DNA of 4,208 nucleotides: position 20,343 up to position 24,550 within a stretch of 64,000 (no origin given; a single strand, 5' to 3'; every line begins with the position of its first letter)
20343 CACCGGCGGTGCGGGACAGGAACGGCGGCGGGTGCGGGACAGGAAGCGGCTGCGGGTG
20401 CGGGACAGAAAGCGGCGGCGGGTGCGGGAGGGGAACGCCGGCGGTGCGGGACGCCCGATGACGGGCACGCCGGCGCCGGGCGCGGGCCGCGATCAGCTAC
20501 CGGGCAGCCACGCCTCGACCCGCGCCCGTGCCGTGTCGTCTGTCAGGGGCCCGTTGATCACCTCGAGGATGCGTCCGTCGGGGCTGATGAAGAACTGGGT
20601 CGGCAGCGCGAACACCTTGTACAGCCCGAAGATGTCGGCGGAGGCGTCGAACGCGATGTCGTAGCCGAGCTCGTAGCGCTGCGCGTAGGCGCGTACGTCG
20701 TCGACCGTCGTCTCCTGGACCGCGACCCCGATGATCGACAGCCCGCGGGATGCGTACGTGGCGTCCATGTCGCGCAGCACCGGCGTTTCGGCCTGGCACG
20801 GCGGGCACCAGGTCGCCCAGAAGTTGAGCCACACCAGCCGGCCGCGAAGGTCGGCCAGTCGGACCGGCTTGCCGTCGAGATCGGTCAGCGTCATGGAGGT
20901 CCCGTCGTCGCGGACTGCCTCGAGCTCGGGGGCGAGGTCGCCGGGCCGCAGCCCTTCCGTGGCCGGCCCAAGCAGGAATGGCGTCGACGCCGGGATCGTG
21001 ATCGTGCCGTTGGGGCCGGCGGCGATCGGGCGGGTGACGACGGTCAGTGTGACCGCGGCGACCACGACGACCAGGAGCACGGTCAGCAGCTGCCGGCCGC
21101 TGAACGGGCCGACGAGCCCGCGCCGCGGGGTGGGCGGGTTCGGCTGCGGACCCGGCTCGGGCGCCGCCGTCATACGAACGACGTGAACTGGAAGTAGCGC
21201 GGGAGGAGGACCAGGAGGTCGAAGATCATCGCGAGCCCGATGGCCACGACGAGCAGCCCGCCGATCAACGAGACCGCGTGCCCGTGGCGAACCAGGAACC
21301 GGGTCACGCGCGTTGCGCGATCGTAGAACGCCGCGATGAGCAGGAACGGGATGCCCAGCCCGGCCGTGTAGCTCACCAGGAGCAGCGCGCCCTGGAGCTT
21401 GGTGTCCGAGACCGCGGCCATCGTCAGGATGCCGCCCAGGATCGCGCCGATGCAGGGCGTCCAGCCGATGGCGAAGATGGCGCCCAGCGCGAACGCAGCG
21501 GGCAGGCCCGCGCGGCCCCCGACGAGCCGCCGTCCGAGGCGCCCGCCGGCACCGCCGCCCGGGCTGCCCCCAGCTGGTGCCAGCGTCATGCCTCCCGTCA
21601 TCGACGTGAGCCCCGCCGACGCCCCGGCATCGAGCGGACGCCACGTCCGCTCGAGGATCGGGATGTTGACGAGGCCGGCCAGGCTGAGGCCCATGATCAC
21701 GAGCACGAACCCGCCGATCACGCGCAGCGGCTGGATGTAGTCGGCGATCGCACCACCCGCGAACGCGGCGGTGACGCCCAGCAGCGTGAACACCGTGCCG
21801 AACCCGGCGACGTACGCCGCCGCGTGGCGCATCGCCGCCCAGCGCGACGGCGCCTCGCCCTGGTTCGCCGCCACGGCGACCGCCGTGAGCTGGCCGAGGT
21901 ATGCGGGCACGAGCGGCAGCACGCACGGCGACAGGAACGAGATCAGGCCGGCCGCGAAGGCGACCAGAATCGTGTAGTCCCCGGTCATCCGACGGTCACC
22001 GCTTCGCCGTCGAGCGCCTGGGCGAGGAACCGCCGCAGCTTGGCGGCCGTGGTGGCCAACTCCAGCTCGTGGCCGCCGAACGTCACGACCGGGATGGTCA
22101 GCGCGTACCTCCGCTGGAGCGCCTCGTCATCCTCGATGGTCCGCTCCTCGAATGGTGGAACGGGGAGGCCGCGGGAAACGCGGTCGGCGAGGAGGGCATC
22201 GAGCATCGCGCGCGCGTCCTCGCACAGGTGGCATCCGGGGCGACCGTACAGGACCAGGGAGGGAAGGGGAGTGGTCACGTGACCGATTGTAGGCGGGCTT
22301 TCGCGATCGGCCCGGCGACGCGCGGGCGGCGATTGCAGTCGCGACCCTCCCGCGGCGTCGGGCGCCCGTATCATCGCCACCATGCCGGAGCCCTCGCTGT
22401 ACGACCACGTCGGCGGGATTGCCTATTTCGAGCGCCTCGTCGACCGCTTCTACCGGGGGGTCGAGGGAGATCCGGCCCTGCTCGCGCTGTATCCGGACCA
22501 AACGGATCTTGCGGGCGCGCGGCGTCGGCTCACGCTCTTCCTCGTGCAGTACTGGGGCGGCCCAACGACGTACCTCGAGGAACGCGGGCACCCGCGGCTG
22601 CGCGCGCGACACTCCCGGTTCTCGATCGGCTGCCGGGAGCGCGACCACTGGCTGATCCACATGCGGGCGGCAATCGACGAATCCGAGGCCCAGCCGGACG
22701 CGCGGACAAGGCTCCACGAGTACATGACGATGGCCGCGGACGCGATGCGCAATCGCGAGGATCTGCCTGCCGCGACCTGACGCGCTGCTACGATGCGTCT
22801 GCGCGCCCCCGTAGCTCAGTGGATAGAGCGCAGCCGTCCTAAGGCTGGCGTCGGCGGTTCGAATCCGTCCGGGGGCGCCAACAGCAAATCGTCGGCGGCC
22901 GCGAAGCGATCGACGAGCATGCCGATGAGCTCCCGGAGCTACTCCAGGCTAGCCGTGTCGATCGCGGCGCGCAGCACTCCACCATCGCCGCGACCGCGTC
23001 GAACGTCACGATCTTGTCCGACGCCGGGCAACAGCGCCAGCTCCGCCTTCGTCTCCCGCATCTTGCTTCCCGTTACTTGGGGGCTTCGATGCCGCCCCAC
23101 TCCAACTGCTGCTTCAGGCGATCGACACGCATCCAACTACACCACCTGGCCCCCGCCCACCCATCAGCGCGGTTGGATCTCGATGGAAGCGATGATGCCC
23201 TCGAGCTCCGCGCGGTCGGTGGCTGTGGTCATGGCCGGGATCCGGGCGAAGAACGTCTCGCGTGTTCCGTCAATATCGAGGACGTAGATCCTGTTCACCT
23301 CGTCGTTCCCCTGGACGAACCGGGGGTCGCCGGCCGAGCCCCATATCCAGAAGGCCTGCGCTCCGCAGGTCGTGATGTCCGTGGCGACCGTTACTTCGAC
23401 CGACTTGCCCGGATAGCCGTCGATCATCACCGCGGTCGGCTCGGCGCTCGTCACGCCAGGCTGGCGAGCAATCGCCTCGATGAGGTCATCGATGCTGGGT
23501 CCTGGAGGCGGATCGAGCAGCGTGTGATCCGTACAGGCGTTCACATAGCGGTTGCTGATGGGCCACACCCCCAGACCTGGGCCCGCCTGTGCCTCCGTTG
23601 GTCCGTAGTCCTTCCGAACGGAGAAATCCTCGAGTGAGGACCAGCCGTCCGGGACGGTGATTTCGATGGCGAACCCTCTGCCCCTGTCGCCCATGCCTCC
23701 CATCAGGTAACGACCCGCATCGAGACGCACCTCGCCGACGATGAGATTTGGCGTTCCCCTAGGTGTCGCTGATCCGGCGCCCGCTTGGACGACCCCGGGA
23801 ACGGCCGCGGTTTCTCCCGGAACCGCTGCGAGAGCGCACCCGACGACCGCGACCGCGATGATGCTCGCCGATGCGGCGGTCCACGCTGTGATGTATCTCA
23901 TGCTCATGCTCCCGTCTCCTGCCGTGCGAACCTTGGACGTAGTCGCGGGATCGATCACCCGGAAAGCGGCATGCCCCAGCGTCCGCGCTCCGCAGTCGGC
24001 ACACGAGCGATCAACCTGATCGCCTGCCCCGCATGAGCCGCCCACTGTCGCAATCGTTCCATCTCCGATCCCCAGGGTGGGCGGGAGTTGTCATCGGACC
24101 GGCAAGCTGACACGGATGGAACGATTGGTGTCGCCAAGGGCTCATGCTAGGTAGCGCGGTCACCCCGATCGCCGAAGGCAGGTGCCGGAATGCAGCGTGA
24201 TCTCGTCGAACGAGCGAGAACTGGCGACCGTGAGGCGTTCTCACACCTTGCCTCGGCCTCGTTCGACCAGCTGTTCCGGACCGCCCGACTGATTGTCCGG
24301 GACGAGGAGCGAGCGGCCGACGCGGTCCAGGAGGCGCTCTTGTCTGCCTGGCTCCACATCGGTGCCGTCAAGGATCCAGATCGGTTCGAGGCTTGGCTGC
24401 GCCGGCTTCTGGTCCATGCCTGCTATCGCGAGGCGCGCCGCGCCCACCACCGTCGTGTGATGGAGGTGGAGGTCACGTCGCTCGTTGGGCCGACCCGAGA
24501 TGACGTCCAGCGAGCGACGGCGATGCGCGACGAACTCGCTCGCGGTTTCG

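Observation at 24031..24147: Mirrored bipartite promoter-like motif between an ECF sigma operon and a divergent lipoprotein gene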

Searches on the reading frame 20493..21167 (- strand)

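Call 85: search_protein_families(library=pfam, proteins=[window:20493-21167:-], max_evalue=0.001)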
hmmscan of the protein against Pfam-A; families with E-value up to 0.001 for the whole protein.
window:20493-21167:- (224 aa): 4 families
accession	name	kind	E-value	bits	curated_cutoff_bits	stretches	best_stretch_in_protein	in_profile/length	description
PF00578.27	AhpC-TSA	-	9.9e-25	87.3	26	1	87-201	3-122/124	AhpC/TSA family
PF08534.16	Redoxin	-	8.2e-20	71.5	26.6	1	76-214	3-141/148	Redoxin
PF13905.12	Thioredoxin_8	-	6.9e-09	36.4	27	1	109-200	1-94/94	Thioredoxin-like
PF00085.26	Thioredoxin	-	7.1e-07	29.6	23.5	1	111-161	20-64/103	Thioredoxin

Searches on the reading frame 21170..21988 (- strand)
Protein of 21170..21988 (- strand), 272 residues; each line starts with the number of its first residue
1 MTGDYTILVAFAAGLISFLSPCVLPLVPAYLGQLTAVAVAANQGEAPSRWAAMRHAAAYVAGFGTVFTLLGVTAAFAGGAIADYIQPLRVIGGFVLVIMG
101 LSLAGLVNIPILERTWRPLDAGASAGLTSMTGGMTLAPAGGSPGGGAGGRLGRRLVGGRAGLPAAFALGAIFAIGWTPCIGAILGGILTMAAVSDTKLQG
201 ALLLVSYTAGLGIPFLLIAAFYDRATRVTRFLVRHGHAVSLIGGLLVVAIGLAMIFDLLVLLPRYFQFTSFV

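Call 85: search_protein_families(library=pfam, proteins=[window:21170-21988:-], max_evalue=0.001)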
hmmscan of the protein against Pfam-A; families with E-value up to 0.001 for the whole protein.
window:21170-21988:- (272 aa): 1 family
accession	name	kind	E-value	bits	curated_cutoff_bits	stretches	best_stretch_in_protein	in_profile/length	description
PF02683.22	DsbD_TM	-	1.1e-18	67.7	27.1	2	6-105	4-97/219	Cytochrome C biogenesis protein transmembrane domain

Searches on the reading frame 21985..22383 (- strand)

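Call 85: search_protein_families(library=pfam, proteins=[window:21985-22383:-], max_evalue=0.001)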
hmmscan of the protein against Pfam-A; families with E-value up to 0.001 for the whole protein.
window:21985-22383:- (132 aa): 2 families
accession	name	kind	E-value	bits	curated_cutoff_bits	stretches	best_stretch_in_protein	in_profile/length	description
PF05768.20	Glrx-like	-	2.3e-12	47.5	26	1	43-110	2-60/77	Glutaredoxin-like domain (DUF836)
PF00462.30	Glutaredoxin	-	0.00075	20.1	22.9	0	44-104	2-57/60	Glutaredoxin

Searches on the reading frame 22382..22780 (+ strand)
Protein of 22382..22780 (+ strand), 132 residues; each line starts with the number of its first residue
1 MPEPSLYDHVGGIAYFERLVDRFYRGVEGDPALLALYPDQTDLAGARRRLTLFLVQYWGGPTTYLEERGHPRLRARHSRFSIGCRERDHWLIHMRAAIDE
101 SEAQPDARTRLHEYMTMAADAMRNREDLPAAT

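Call 85: search_protein_families(library=pfam, proteins=[window:22382-22780:+], max_evalue=0.001)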
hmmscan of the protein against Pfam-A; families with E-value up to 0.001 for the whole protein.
window:22382-22780:+ (132 aa): 1 family
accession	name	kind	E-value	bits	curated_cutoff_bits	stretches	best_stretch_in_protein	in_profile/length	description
PF01152.27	Bac_globin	-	6.7e-32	110.7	21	1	5-124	1-121/121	Bacterial-like globin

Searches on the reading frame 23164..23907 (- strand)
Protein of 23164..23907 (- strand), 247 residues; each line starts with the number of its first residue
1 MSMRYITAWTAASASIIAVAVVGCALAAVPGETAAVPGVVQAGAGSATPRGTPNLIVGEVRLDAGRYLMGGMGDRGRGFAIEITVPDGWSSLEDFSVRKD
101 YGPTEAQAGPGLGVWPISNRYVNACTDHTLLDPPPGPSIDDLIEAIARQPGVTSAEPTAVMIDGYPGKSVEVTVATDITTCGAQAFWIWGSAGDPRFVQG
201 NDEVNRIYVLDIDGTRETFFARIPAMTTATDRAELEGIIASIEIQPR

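Call 6: search_protein_families(library=pfam, proteins=[window:23164-23907:-], max_evalue=0.01)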
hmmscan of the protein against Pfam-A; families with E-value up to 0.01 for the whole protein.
window:23164-23907:- (247 aa): 0 families

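Call 7: search_protein_families(library=ncbifam, proteins=[window:23164-23907:-], max_evalue=0.01)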
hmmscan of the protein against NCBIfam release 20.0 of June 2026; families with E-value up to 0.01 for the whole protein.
window:23164-23907:- (247 aa): 0 families

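Call 31: find_homologous_proteins(query=window:23164-23907:-, max_evalue=0.001)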
Query window:23164-23907:- (247 aa): 50 proteins with E <= 0.001 among 2449 candidates.
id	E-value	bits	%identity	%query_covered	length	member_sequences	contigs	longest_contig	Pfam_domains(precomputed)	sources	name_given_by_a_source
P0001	2.3e-159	547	100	100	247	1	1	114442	-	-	-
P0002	1.0e-114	401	73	99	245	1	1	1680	-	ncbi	-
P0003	4.1e-67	245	59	80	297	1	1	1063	-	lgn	-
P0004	1.3e-65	240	63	68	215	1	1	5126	-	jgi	jgi:hypothetical protein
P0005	4.3e-65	238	60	76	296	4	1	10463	-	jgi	jgi:hypothetical protein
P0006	4.6e-62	228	54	79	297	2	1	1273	-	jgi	jgi:hypothetical protein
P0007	4.8e-62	228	54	82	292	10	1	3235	-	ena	-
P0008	1.5e-58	217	56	75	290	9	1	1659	-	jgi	-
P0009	5.0e-58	215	56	75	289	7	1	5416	-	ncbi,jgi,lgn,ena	-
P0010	1.9e-57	213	54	75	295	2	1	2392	-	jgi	-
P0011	1.2e-56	210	57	67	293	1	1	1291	-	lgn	-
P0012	1.1e-55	207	50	85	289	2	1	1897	-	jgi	jgi:hypothetical protein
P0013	3.0e-55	206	53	75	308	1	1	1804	-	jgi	-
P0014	7.9e-55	204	54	75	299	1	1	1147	-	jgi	jgi:hypothetical protein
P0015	7.1e-54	201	53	74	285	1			-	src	-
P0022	7.8e-51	191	51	75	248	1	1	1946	-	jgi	jgi:hypothetical protein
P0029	7.0e-50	188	49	86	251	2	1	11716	-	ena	-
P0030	1.2e-49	187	47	82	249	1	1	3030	-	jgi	jgi:hypothetical protein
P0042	4.2e-44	169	49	74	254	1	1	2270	-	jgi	-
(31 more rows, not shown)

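Call 32: find_encoding_contigs(protein=P0002, flank=3000, max_places=3)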
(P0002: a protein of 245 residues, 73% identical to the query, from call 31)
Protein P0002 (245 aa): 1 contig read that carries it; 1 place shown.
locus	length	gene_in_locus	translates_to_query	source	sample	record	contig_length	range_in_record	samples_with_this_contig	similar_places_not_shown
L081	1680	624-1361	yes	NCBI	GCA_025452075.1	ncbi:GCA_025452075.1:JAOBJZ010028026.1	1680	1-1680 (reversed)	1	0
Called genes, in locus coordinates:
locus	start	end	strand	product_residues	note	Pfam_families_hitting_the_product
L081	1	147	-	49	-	?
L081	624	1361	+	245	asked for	-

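Call 33: find_encoding_contigs(protein=P0005, flank=3000, max_places=3)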
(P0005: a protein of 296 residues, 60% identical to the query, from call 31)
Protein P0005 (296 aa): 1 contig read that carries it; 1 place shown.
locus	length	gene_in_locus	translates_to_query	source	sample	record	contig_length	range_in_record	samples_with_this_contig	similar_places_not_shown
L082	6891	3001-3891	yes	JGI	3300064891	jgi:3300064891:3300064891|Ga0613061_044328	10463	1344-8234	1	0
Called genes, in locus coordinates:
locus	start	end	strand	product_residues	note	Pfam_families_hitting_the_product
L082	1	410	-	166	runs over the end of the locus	PF00571:CBS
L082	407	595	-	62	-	-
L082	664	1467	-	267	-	PF13560:HTH_31, PF13744:HTH_37 (weak), PF01381:HTH_3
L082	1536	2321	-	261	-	PF03328:HpcH_HpaI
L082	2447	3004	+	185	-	PF07638:Sigma70_ECF (faint), PF04542:Sigma70_r2, PF08281:Sigma70_r4_2, PF04545:Sigma70_r4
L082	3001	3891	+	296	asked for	-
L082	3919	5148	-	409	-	-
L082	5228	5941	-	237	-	-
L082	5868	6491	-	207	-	PF07638:Sigma70_ECF (weak), PF04542:Sigma70_r2, PF08281:Sigma70_r4_2, PF04545:Sigma70_r4 (weak)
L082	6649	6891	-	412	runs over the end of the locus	PF26550:Tricorn_2nd (faint), PF26549:Tricorn_N (faint), PF07676:PD40 (faint)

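Call 34: find_encoding_contigs(protein=P0029, flank=3000, max_places=3)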
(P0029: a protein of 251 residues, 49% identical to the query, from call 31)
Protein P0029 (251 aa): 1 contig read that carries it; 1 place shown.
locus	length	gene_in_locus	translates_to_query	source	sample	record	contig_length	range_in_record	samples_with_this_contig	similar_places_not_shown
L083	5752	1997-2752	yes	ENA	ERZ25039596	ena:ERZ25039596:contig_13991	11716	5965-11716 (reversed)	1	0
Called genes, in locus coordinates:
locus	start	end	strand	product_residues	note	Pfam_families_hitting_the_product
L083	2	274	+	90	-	?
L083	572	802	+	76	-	-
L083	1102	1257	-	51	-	-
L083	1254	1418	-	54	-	PF04545:Sigma70_r4, PF08281:Sigma70_r4_2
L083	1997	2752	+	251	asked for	-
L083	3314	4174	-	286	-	-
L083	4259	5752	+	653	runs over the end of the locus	PF02730:AFOR_N, PF01314:AFOR_C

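Call 42: find_encoding_contigs(protein=P0030, flank=3000, max_places=2)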
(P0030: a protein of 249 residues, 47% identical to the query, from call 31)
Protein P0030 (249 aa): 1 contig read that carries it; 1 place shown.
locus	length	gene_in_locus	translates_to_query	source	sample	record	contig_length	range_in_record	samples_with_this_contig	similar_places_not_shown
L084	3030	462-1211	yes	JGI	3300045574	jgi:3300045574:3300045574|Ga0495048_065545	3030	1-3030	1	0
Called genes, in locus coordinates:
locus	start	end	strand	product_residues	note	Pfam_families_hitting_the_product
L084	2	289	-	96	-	?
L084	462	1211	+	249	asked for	-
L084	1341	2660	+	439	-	PF22778:VCPO_2nd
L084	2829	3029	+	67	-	?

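Call 43: find_encoding_contigs(protein=P0022, flank=3000, max_places=2)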
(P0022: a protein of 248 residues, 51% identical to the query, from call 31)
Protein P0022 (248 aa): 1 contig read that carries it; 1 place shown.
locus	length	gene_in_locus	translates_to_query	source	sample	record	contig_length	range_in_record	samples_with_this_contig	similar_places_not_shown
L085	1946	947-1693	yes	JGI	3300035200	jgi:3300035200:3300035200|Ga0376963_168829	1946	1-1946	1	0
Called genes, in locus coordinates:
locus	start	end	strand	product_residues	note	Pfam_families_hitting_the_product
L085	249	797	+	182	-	PF04542:Sigma70_r2, PF08281:Sigma70_r4_2, PF04545:Sigma70_r4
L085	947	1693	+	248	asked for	-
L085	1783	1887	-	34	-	-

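Call 44: find_encoding_contigs(protein=P0042, flank=3000, max_places=2)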
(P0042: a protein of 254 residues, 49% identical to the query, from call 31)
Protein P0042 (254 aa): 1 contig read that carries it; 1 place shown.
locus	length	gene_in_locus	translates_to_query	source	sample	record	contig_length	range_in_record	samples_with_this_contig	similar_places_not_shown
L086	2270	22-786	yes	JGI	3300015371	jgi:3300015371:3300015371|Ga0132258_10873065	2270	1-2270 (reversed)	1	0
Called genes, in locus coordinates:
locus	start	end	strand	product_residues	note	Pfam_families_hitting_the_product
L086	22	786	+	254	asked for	-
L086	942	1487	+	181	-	PF07638:Sigma70_ECF (weak), PF04542:Sigma70_r2, PF08281:Sigma70_r4_2, PF04545:Sigma70_r4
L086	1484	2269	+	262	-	?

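Call 55: predict_structure(alignment_id=A2)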
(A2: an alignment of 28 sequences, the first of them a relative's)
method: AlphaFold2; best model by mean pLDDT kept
length: 247 residues; sequences in the alignment: 28
mean_pLDDT: 83.5   pTM: 0.77
mean pLDDT of the five models: 83.5, 83.4, 82.8, 77.0, 76.9
residues with pLDDT >= 90: 156; 70-90: 37; 50-70: 17; < 50: 37
segments of 3 or more residues with pLDDT < 50: 1-4, 6-16, 18-35, 37-40
pLDDT, mean of each block of 10 residues (from residue 1): 41 45 44 45 60 93 96 76 97 95 90 94 90 93 95 97 98 93 85 86 96 95 97 98 90
secondary structure, 60 per line:
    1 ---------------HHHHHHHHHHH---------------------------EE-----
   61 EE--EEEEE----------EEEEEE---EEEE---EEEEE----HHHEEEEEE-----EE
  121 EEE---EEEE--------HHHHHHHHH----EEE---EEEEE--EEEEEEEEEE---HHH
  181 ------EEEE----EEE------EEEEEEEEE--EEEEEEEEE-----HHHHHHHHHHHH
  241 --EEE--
elements in order: H16-26 E65-69 E80-85 E89-92 E96-100 E108-113 E119-123 E127-130 H139-147 E152-154 E158-162 E165-174 E187-190 E195-197 E204-212 E215-223 H229-240 E243-245

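Call 59: fold_search(model_id=the predicted structure, library=pdb)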
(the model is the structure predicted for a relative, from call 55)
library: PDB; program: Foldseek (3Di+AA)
matches with E <= 10: 1049; with E <= 0.001: 3
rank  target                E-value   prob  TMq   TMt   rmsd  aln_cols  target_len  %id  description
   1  5zx9                  3.5e-04  1.00  0.30  0.42   9.8       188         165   13  Crystal structure of apo form fibronectin-binding protein Apa from Mycobacterium tuberculosis (released 2019-05-29)
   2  3lyd_A                4.6e-04  1.00  0.39  0.57   7.4       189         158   12  Crystal structure of Putative uncharacterized protein from Jonesia denitrificans (released 2010-03-09)
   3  3lyd_B                7.1e-04  1.00  0.39  0.57   7.4       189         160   12  Crystal structure of Putative uncharacterized protein from Jonesia denitrificans (released 2010-03-09)
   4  5zxa                  1.7e-03  0.98  0.27  0.37   9.7       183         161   15  Crystal structure of fibronectin-binding protein Apa mutant from Mycobacterium tuberculosis (released 2019-05-29)
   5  9grx_0                2.3e-03  1.00  0.36  0.52   9.1       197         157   13  NDH-PSI-LHCI supercomplex from S. oleracea (released 2025-02-12)
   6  2xb3                  3.3e-03  1.00  0.38  0.55   7.1       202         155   15  The Structure of Cyanobacterial PsbP (released 2010-08-25)
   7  1v2b_B                4.4e-03  1.00  0.36  0.54   8.7       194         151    9  Crystal Structure of PsbP Protein in the Oxygen-Evolving Complex of Photosystem II from Higher Plants (released 2004-05-18)
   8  4rth_B                4.6e-03  0.98  0.31  0.42   8.5       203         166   13  The crystal structure of PsbP from Zea mays (released 2015-03-11)
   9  2vu4                  5.1e-03  0.99  0.33  0.49   7.4       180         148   12  Structure of PsbP protein from Spinacia oleracea at 1.98 A resolution (released 2009-07-21)
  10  8z9d_P                5.1e-03  0.98  0.33  0.42  13.3       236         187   13  cryo-EM structure of PSII-LHCII megacomplex from spinach (released 2024-11-13)
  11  2lnj_MODEL_1_A        6.7e-03  0.96  0.31  0.42  10.2       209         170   13  Solution Structure of Cyanobacterial PsbP (CyanoP) from Synechocystis sp. PCC 6803 (released 2012-06-06)
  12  6e5d                  7.1e-03  1.00  0.38  0.51   8.1       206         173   13  Crystal structure of LpqN involved in cell envelope biogenesis of Mycobacterium tuberculosis (released 2019-07-24)
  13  1v2b_A                7.9e-03  1.00  0.35  0.53   8.5       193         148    9  Crystal Structure of PsbP Protein in the Oxygen-Evolving Complex of Photosystem II from Higher Plants (released 2004-05-18)
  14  7pi0_P                7.9e-03  0.96  0.32  0.41  11.1       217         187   10  Unstacked compact Dunaliella PSII (released 2022-08-17)
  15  7wff_f                9.8e-03  0.99  0.37  0.53   8.2       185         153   10  Subcomplexes B,M and L in the Cylic electron transfer supercomplex NDH-PSI from Arabidopsis (released 2022-03-16)
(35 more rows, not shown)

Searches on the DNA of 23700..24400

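Call 26: search_rna_families(source=window, start=23700, end=24400, threshold=evalue, max_evalue=10)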
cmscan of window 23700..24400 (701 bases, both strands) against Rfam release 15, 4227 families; matches with E-value up to 10: 1.
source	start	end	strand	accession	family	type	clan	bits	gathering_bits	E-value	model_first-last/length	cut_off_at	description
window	24159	24246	-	RF01989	SECIS_3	Cis-reg;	-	15.8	63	1.8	1-59/59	no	Selenocysteine insertion sequence 3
